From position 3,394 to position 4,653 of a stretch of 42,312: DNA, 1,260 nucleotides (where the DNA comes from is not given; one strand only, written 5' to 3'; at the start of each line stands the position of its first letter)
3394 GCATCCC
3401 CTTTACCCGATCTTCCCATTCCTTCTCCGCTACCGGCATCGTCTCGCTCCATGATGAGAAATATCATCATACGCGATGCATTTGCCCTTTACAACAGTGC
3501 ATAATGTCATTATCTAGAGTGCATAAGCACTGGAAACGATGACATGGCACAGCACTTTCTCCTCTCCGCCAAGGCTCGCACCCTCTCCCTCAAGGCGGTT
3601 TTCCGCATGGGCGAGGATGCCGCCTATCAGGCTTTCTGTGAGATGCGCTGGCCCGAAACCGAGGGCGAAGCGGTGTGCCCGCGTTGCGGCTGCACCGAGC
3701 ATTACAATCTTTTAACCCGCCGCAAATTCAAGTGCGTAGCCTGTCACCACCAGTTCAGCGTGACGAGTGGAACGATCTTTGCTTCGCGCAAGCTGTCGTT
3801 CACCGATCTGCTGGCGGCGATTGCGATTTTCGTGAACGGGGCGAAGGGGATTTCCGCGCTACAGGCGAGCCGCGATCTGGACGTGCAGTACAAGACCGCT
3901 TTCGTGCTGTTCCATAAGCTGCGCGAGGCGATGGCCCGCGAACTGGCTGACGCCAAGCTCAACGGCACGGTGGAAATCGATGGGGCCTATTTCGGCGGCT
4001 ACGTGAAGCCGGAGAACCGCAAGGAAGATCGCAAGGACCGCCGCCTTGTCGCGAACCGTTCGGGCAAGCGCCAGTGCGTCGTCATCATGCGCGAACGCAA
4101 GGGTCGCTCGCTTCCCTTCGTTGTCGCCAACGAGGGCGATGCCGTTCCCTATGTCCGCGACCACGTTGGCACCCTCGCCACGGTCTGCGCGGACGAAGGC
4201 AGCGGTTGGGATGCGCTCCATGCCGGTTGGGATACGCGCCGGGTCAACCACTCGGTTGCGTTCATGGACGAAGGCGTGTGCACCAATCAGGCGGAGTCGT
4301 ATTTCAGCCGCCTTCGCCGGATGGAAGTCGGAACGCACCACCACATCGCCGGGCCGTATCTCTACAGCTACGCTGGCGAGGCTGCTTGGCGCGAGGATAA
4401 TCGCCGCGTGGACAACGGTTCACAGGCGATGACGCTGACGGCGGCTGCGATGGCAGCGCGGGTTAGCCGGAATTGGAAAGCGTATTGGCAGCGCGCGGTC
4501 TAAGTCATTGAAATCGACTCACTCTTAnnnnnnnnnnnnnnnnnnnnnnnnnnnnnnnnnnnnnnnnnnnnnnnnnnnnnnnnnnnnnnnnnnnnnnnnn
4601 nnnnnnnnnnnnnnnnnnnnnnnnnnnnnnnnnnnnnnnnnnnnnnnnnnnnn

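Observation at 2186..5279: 3.07-kb IS1595-family transposon with passenger genes inserted in the phage accessory arm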

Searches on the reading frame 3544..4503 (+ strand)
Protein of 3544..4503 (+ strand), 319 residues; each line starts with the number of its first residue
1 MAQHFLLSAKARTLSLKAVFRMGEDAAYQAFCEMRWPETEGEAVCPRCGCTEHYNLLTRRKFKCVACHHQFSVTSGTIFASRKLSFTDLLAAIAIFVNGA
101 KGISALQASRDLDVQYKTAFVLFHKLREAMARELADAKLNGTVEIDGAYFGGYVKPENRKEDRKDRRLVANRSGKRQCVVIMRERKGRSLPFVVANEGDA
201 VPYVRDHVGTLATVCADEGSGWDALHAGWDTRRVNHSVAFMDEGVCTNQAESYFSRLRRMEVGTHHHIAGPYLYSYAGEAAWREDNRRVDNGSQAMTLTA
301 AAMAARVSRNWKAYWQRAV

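Call 6: search_protein_families(library=pfam, proteins=[window:3544-4503:+], max_evalue=0.01)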
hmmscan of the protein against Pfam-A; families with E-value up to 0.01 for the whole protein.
window:3544-4503:+ (319 aa): 2 families
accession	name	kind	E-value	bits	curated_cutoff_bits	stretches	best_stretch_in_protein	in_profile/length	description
PF12762.13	DDE_Tnp_IS1595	-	6.3e-37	127.4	27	1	138-285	1-153/153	ISXO2-like transposase domain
PF12760.12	Zn_ribbon_IS1595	-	4.8e-14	52.5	25.4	1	24-70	3-46/46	Transposase zinc-ribbon domain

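Call 14: find_related_loci(query=window:3544-4503:+, collection=viral_contigs, flank=6000)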
Query window:3544-4503:+ (319 aa) in viral_contigs; peptide patterns used: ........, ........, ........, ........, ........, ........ (x = any residue, [..] = any of these).
13 stretches matched a pattern; 13 encode a relative of the query (tblastn E <= 1e-3); 13 distinct loci.
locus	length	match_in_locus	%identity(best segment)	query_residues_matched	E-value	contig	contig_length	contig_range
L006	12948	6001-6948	81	3-318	2e-177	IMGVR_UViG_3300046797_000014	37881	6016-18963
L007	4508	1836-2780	79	4-318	3e-176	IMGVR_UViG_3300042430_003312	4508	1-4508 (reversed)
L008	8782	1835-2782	72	3-318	4e-148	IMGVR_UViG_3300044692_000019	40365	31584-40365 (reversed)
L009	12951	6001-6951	63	1-318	2e-128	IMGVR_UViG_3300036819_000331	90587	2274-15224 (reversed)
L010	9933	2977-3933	60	1-319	3e-127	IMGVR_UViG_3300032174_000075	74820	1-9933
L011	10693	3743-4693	60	1-317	2e-124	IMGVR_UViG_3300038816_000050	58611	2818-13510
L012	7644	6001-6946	59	1-317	7e-110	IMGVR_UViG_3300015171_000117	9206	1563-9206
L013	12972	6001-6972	50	1-318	1e-100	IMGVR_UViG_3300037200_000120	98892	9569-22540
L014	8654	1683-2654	55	1-318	2e-100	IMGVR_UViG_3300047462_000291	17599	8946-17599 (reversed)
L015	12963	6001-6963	50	1-317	7e-99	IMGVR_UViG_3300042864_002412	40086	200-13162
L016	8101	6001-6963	50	1-317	6e-99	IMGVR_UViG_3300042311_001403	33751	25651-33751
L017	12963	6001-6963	50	1-317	7e-99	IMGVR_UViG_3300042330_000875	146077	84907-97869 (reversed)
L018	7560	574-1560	48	2-316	2e-93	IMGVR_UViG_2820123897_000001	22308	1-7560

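Call 19: search_protein_families(library=pfam, proteins=[L006:8122-8622:-, L015:7512-7937:-, L010:4604-5029:-, L013:7704-8135:-, L007:3193-3627:-, L009:7651-8091:-, L014:2663-3088:-, L018:1593-2039:-, L011:5700-6005:-], max_evalue=0.1)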
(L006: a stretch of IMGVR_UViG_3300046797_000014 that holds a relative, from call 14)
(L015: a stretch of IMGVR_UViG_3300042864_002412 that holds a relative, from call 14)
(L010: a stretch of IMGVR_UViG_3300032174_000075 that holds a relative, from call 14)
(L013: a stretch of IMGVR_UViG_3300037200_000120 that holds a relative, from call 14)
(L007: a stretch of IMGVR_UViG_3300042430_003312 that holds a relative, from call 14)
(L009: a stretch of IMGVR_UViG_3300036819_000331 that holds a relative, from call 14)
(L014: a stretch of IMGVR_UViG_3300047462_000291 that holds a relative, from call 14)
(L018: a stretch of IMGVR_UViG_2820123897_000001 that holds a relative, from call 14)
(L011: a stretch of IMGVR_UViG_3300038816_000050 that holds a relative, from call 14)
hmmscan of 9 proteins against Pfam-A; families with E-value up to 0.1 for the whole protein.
L006:8122-8622:- (166 aa): 0 families

L015:7512-7937:- (141 aa): 2 families
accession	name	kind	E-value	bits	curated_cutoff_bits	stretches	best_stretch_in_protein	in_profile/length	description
PF06657.18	Cep57_MT_bd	-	0.021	15.7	31.3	1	8-48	4-44/77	Centrosome microtubule-binding domain of Cep57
PF25566.1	RIMB1_N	-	0.07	13.4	28.5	0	5-44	41-81/129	RIMB1-like, N-terminal domain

L010:4604-5029:- (141 aa): 0 families

L013:7704-8135:- (143 aa): 0 families

L007:3193-3627:- (144 aa): 0 families

L009:7651-8091:- (146 aa): 2 families
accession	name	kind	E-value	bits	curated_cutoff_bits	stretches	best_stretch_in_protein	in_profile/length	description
PF05066.19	HARE-HTH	-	0.046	14.5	25.9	1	80-119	9-53/71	HB1, ASXL, restriction endonuclease HTH domain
PF08461.16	HTH_12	-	0.063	13.7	21.4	0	78-99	3-24/66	Ribonuclease R winged-helix domain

L014:2663-3088:- (141 aa): 0 families

L018:1593-2039:- (148 aa): 3 families
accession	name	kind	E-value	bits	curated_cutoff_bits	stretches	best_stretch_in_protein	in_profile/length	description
PF08461.16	HTH_12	-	0.0035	17.7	21.4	1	75-102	3-29/66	Ribonuclease R winged-helix domain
PF23159.1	WH_Rok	-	0.012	16.2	27.6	1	75-125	5-55/58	Repressor Rok winged helix domain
PF09339.16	HTH_IclR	-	0.015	15.5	22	0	75-94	8-27/52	IclR helix-turn-helix domain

L011:5700-6005:- (101 aa): 0 families

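Call 20: search_protein_families(library=pfam, proteins=[L006:4747-5712:-, L008:619-1506:+, L010:1868-2650:+, L011:2262-3395:+, L013:4844-5644:-, L009:3981-5642:-, L015:3185-4972:+, L015:5020-5628:+, L011:4776-5309:+], max_evalue=0.01)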
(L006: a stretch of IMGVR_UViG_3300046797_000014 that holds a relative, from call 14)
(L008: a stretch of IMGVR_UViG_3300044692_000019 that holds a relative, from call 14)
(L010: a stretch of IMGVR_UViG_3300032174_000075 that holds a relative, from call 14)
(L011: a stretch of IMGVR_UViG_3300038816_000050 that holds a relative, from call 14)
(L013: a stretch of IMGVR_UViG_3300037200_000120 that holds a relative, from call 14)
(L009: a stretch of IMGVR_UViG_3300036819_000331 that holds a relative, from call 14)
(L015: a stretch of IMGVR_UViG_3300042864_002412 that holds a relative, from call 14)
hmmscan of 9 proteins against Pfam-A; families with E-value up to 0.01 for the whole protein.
L006:4747-5712:- (321 aa): 0 families

L008:619-1506:+ (295 aa): 0 families

L010:1868-2650:+ (260 aa): 0 families

L011:2262-3395:+ (377 aa): 0 families

L013:4844-5644:- (266 aa): 0 families

L009:3981-5642:- (553 aa): 7 families
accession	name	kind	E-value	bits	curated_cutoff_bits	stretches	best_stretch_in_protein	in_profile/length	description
PF01555.25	N6_N4_Mtase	-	3.9e-44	151.7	26.7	1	23-377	1-220/221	DNA methylase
PF04471.18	Mrr_cat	-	4.1e-08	33.8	21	1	408-500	5-99/115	Restriction endonuclease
PF22722.2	NA-iREase1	-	1.2e-06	28.9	27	1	428-508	19-90/106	NACHT-associated inactive Restriction Endonuclease 1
PF02086.21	MethyltransfD12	-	5.5e-06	26.7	22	0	20-75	173-229/253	D12 class N6 adenine-specific DNA methyltransferase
PF13847.12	Methyltransf_31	-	4.7e-05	23.5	27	1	338-390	3-59/145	Methyltransferase domain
PF13649.12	Methyltransf_25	-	0.00023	22.2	27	0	342-392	1-53/97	Methyltransferase domain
PF03602.21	Cons_hypoth95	-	0.001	19.2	24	0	9-40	99-131/182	Conserved hypothetical protein 95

L015:3185-4972:+ (595 aa): 3 families
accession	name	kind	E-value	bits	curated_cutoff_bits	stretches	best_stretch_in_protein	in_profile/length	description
PF18885.6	DUF5648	-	2.7e-39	134.9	25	1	460-594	2-133/134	Domain of unknown function (DUF5648)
PF22612.2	GH113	-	5.7e-28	98.5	27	1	71-340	51-288/289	Glycoside Hydrolase Family 113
PF00353.25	HemolysinCabind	-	2.3e-08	34.3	23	1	369-403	2-36/36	RTX calcium-binding nonapeptide repeat (4 copies)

L015:5020-5628:+ (202 aa): 0 families

L011:4776-5309:+ (177 aa): 1 family
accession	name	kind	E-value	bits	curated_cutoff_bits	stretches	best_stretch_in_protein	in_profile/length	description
PF13274.11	SocA_Panacea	-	1.3e-12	49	25.7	1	34-141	3-112/113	Antitoxin SocA-like, Panacea domain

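Call 24: find_homologous_proteins(query=window:3544-4503:+, max_evalue=1e-30)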
Query window:3544-4503:+ (319 aa): 7996 proteins with E <= 1e-30 among 8000 candidates; the best 120 are listed.
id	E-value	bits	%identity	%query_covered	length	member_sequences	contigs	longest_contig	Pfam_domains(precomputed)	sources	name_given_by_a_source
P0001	7.6e-203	690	94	100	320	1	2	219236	PF12760.13,PF12762.14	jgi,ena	-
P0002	9.7e-201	683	93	100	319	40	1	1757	PF12760.13,PF12762.14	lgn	-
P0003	2.0e-195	666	91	99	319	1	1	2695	PF12760.13,PF12762.14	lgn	-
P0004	1.9e-192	656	88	100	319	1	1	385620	PF12760.13,PF12762.14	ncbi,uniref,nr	ncbi:IS1595 family transposase [Croceicoccus ponticola]|uniref:IS1595 family transposase n=1 Tax=Cro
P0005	5.6e-192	655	90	99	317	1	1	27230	PF12760.13,PF12762.14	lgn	-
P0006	8.5e-192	654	89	99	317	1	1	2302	PF12760.13,PF12762.14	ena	-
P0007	1.1e-190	650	89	99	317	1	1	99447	PF12760.13,PF12762.14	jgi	-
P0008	1.6e-190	650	89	99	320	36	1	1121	PF12760.13,PF12762.14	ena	-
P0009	2.1e-190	649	89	99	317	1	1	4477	PF12760.13,PF12762.14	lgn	-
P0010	6.4e-190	648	88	99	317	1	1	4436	PF12760.13,PF12762.14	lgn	-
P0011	1.5e-189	647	89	99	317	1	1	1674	PF12760.13,PF12762.14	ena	-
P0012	2.4e-188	643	88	100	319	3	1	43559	PF12760.13,PF12762.14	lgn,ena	-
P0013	7.1e-188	641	87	99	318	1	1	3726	PF12760.13,PF12762.14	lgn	-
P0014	2.2e-187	640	87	100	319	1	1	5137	PF12760.13,PF12762.14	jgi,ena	-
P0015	5.0e-187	638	87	99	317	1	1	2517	PF12760.13,PF12762.14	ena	-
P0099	2.5e-179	613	84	99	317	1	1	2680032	PF12760.13,PF12762.14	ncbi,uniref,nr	ncbi:IS1595 family transposase [Qipengyuania sp. SS22]|uniref:IS1595 family transposase n=1 Tax=Qipe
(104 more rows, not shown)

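Call 25: find_encoding_contigs(protein=P0001, flank=6000, max_places=3)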
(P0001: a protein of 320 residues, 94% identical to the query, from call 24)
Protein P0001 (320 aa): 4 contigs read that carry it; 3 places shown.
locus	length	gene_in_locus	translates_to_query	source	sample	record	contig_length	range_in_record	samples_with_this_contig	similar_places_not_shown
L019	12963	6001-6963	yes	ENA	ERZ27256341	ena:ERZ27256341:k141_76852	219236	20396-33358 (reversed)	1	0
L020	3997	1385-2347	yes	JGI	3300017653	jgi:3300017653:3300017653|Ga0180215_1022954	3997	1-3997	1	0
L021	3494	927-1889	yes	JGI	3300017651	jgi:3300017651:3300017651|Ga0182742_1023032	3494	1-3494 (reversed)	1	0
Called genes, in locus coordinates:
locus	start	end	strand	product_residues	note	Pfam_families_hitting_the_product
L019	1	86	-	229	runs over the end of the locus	PF00574:CLP_protease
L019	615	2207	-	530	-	-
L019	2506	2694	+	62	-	-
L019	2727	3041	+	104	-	PF11730:DUF3297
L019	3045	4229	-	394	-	PF06965:Na_H_antiport_1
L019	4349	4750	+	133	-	PF13641:Glyco_tranf_2_3 (weak)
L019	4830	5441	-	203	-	-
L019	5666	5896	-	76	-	PF20075:DUF6471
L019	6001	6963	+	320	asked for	PF12760:Zn_ribbon_IS1595, PF12762:DDE_Tnp_IS1595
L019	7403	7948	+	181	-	-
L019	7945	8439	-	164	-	-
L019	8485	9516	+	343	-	PF13641:Glyco_tranf_2_3, PF13632:Glyco_trans_2_3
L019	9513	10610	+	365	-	-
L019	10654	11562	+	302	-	PF01925:TauE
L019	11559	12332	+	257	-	PF09608:Alph_Pro_TM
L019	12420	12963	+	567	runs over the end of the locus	PF01935:DUF87, PF12846:AAA_10 (faint)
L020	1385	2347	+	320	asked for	PF12760:Zn_ribbon_IS1595, PF12762:DDE_Tnp_IS1595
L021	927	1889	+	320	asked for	PF12760:Zn_ribbon_IS1595, PF12762:DDE_Tnp_IS1595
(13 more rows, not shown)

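Call 26: find_encoding_contigs(protein=P0004, flank=6000, max_places=3)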
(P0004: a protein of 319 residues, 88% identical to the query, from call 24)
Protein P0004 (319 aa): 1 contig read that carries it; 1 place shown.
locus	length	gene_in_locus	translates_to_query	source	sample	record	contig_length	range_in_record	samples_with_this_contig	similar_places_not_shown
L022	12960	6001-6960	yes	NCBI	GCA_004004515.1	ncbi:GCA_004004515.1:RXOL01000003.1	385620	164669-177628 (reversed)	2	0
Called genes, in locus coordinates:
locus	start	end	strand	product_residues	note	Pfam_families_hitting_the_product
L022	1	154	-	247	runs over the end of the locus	PF02517:Rce1-like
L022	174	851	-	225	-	PF03193:RsgA_GTPase (faint), PF01926:MMR_HSR1, PF02421:FeoB_N (weak), PF00009:GTP_EFTU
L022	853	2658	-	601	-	PF14849:YidC_periplas, PF02096:60KD_IMP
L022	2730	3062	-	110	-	PF01809:YidD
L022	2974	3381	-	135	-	PF00825:Ribonuclease_P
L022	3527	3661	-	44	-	PF00468:Ribosomal_L34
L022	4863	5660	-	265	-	-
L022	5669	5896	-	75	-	PF20075:DUF6471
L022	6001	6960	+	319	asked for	PF12760:Zn_ribbon_IS1595, PF12762:DDE_Tnp_IS1595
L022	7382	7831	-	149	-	-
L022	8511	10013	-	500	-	PF01590:GAF, PF07536:HWE_HK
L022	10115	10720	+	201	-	-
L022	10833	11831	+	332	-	PF01145:Band_7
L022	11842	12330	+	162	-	PF01957:NfeD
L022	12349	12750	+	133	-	PF01641:SelR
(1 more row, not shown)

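Call 27: find_encoding_contigs(protein=P0099, flank=6000, max_places=3)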
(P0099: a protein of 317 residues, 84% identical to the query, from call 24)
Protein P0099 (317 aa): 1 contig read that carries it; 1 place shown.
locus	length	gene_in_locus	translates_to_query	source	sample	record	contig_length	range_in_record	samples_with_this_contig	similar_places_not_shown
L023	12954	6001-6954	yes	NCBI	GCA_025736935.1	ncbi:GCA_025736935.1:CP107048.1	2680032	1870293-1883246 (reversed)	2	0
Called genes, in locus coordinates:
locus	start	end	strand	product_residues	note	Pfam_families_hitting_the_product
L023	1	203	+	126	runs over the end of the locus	PF11969:DcpS_C, PF01230:HIT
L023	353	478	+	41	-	PF00444:Ribosomal_L36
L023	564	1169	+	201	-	PF00702:Hydrolase, PF13419:HAD_2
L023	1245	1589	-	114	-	PF26624:DUF8200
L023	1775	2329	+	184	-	PF01638:HxlR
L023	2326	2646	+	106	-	-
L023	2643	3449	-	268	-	-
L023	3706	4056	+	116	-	-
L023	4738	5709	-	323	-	-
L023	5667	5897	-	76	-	PF20075:DUF6471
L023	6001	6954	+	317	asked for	PF12760:Zn_ribbon_IS1595, PF12762:DDE_Tnp_IS1595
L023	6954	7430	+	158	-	-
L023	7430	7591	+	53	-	-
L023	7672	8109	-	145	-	-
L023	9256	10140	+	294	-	-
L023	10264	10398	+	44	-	PF00468:Ribosomal_L34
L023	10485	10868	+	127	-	PF00825:Ribonuclease_P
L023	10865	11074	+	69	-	PF01809:YidD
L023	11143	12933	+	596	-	PF14849:YidC_periplas, PF02096:60KD_IMP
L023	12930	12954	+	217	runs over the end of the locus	PF03193:RsgA_GTPase (faint), PF01926:MMR_HSR1, PF02421:FeoB_N (weak), PF00009:GTP_EFTU (weak)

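Call 37: search_dna_similar(query=window:3544-4503:+, collection=plasmids, mode=protein, max_rows=40, max_evalue=1e-20)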
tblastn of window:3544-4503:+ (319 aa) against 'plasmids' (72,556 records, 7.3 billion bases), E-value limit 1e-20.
Records with a match: 65; places in all: 71; records where one place covers at least 80% of the query: 52.
Best place of each record, by identity: 60-80% 2; <60% 63.
By first word of the organism name: Pseudosulfitobacter 30; Paracoccus 3; Rhodovastum 3; Methylobacterium 2; Skermanella 2; Ensifer 2; Agrobacterium 2; Roseomonas 2; Mesorhizobium 2; Entomospira 2; and 14 more.
By predicted mobility (MOB-suite, as given by PLSDB): non-mobilizable 50; mobilizable 8; conjugative 7.
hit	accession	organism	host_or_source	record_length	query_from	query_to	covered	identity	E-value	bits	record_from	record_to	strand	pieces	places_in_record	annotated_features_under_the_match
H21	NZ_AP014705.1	Methylobacterium aquaticum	-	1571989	1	317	99%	60.4%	1e-120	388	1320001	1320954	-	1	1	none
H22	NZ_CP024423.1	Paracoccus yeei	Homo sapiens,single cell,skin swab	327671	1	317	99%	59.2%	2e-87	348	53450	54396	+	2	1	hypothetical protein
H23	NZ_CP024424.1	Paracoccus yeei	Homo sapiens,single cell,skin swab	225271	1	317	99%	59.2%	2e-87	348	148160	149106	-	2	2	hypothetical protein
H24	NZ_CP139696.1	Limimaricola variabilis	Bacterial Culture,hydrothermal vent ...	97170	1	317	99%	58.4%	3e-109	355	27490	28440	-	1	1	IS1595 family transposase | hypothetical protein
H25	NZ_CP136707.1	Tritonibacter scottomollicae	Macrocystis pyrifera gametophyte,Whole ...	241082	1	292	92%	59.9%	3e-101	333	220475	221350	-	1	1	IS1595 family transposase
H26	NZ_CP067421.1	Skermanella sp. TT6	Homo sapiens,single cell,skin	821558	1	318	100%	53.6%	2e-103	339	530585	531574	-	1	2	IS1595 family transposase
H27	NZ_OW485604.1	Rhodovastum atsumiense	-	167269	1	318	100%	52.8%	3e-95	315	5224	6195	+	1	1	IS1595 family transposase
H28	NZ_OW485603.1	Rhodovastum atsumiense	-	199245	1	318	100%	52.8%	3e-95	315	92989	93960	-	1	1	IS1595 family transposase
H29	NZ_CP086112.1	Skermanella rosea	single cell,hydrocarbon-contaminated ...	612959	1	318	100%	52.1%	6e-99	326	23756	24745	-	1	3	IS1595 family transposase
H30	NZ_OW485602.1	Rhodovastum atsumiense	-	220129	1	318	100%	51.5%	2e-96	318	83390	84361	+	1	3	IS1595 family transposase | hypothetical protein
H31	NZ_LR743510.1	Methylobacterium bullatum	-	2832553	71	317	77%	58.5%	1e-84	285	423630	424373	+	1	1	none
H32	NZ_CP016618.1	Microvirga ossetica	Vicia alpestris,cell culture,nodules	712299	1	316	99%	45.5%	4e-71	246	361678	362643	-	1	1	IS1595 family transposase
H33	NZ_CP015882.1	Ensifer adhaerens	silty clay loam soil (pH 6.1)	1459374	2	316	99%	44.7%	7e-73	251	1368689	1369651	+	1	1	none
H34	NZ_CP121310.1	Ensifer adhaerens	bacterial colony,soil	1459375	2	316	99%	44.7%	7e-73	251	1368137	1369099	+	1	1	none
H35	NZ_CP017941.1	Phyllobacterium zundukense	Oxytropis triphylla,cell culture,root ...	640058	2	316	99%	42.9%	4e-69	240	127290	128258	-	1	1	IS1595 family transposase | transposase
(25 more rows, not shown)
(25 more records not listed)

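Call 38: search_dna_similar(query=window:3544-4503:+, collection=phages, mode=protein, max_rows=30, max_evalue=1e-10)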
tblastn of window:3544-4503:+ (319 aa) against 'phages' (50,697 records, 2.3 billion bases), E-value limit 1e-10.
Records with a match: 2; places in all: 2; records where one place covers at least 80% of the query: 2.
Best place of each record, by identity: <60% 2.
By first word of the organism name: Bacteriophage 2.
By host as written in the record: - 2.
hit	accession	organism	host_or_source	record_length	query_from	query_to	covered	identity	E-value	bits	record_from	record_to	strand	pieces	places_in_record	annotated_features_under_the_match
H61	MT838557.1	Bacteriophage sp.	human fecal samples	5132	24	289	83%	30.2%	3e-24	108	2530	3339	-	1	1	record has no annotation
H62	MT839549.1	Bacteriophage sp.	human fecal samples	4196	15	290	87%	25.4%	8e-17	87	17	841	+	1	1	record has no annotation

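Call 51: search_protein_families(library=padloc, proteins=[window:3544-4503:+, L011:5321-5689:+, L023:7672-8109:-, L019:7403-7948:+, L023:6954-7430:+], max_evalue=0.01)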
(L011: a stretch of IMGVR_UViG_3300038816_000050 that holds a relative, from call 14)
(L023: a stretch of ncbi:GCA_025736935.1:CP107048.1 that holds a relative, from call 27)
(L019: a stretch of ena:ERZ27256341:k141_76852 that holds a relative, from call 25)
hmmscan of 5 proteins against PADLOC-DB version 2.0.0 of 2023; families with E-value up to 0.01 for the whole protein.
window:3544-4503:+ (319 aa): 1 family
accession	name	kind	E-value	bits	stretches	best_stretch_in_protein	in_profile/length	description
PDLC00932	Cas12u3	-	0.0013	16.1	1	44-71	348-375/398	Cas12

L011:5321-5689:+ (122 aa): 0 families

L023:7672-8109:- (145 aa): 0 families

L019:7403-7948:+ (181 aa): 0 families

L023:6954-7430:+ (158 aa): 0 families

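Call 52: search_protein_families(library=ncbifam, proteins=[window:3544-4503:+, L011:5321-5689:+, L023:7672-8109:-, L019:7403-7948:+, L023:6954-7430:+], max_evalue=0.01)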
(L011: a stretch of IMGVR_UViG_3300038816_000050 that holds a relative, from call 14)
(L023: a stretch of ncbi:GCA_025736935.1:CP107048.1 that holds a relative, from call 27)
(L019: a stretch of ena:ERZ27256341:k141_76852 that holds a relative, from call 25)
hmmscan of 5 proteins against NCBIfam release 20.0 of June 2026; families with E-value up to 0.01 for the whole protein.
window:3544-4503:+ (319 aa): 2 families
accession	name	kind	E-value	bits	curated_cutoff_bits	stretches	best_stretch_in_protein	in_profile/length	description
NF033547.1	transpos_IS1595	equivalog_domain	8.8e-45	153.2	75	1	82-287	2-215/215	IS1595 family transposase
NF047723.1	TransFacS4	equivalog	0.0076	16.7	120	0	43-70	61-89/90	transcription factor S4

L011:5321-5689:+ (122 aa): 0 families

L023:7672-8109:- (145 aa): 1 family
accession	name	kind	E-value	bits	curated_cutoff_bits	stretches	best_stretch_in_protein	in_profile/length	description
TIGR04353.1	PqqD_rel_X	equivalog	0.0028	18.5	35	0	72-127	23-73/74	HPr-rel-A system PqqD family peptide chaperone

L019:7403-7948:+ (181 aa): 0 families

L023:6954-7430:+ (158 aa): 0 families
